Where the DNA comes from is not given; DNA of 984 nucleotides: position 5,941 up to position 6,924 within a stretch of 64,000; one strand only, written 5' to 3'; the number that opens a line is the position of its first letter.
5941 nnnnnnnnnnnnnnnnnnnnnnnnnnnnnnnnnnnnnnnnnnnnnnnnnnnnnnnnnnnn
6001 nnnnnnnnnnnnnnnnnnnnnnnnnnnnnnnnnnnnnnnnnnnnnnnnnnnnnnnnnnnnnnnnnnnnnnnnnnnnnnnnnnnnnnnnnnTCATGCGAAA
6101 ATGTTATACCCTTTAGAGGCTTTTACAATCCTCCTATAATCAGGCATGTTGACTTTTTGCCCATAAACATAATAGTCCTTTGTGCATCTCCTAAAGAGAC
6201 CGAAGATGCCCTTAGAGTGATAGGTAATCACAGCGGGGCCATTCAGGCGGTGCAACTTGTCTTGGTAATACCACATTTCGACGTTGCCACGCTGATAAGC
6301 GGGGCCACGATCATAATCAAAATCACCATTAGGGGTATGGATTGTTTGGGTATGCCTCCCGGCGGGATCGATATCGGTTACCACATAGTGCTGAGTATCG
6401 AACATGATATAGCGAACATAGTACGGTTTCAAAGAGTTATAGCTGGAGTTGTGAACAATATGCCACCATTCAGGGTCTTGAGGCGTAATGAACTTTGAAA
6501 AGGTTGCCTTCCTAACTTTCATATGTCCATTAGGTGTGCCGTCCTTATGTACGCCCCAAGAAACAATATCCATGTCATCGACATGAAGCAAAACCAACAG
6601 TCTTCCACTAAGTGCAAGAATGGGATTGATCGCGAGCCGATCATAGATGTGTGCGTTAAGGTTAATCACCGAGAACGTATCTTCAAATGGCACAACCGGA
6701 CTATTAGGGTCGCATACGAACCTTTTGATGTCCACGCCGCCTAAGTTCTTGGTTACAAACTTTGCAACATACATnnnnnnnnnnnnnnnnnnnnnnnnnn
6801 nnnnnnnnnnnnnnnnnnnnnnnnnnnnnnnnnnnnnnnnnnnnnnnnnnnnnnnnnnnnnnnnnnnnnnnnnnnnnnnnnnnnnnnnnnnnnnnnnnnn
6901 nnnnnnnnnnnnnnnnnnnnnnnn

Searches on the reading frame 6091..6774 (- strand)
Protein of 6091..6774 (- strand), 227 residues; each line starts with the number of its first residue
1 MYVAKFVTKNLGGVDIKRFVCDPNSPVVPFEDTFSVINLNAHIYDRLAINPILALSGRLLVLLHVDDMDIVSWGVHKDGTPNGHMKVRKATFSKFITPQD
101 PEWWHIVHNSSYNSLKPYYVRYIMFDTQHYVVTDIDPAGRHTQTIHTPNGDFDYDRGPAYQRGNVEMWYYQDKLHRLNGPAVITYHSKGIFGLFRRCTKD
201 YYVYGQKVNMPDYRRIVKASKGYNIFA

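Call 29: find_encoding_contigs(protein=window:6091-6774:-, flank=10000, max_places=1)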
Protein window:6091-6774:- (227 aa): 4 contigs read that carry it; 1 place shown.
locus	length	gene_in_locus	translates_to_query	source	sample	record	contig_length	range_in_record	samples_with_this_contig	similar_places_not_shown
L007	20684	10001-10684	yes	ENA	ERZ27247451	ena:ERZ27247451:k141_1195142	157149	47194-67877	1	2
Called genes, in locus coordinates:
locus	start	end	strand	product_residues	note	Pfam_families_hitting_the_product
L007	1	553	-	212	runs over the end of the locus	-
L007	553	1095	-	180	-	PF13521:AAA_28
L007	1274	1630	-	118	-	-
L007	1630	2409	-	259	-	-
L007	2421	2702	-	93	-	-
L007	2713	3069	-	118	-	-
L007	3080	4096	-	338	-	PF04909:Amidohydro_2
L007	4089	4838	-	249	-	PF01170:UPF0020 (faint), PF01555:N6_N4_Mtase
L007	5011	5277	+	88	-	-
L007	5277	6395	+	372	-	-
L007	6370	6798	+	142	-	-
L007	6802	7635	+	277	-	PF00004:AAA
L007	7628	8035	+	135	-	PF13671:AAA_33 (faint)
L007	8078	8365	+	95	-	-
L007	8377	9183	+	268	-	-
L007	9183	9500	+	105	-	-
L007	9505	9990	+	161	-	-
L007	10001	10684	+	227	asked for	-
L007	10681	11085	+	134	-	-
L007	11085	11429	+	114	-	-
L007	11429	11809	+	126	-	-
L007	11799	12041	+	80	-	-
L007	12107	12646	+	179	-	-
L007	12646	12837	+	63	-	-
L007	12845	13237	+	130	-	-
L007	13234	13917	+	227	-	-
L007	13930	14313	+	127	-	-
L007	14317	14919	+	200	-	-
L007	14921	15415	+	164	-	PF01467:CTP_transf_like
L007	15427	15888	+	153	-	-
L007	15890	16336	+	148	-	-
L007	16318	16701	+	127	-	-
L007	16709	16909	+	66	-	-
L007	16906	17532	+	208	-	PF00149:Metallophos, PF12850:Metallophos_2 (weak)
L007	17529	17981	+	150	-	PF08010:Phage_30_3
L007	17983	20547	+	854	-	-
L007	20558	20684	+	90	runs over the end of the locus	-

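Call 33: search_dna_similar(query=L007:17983-20547:+, collection=phages, mode=protein, max_evalue=0.001, max_rows=10)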
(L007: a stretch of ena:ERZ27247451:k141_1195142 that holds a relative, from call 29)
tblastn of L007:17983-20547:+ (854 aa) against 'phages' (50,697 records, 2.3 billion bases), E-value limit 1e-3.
No match.

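Call 34: search_protein_families(library=phrogs, proteins=[L007:17983-20547:+], max_evalue=0.001)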
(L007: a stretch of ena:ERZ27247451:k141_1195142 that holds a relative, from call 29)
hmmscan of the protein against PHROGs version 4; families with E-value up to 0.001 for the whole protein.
L007:17983-20547:+ (854 aa): 0 families
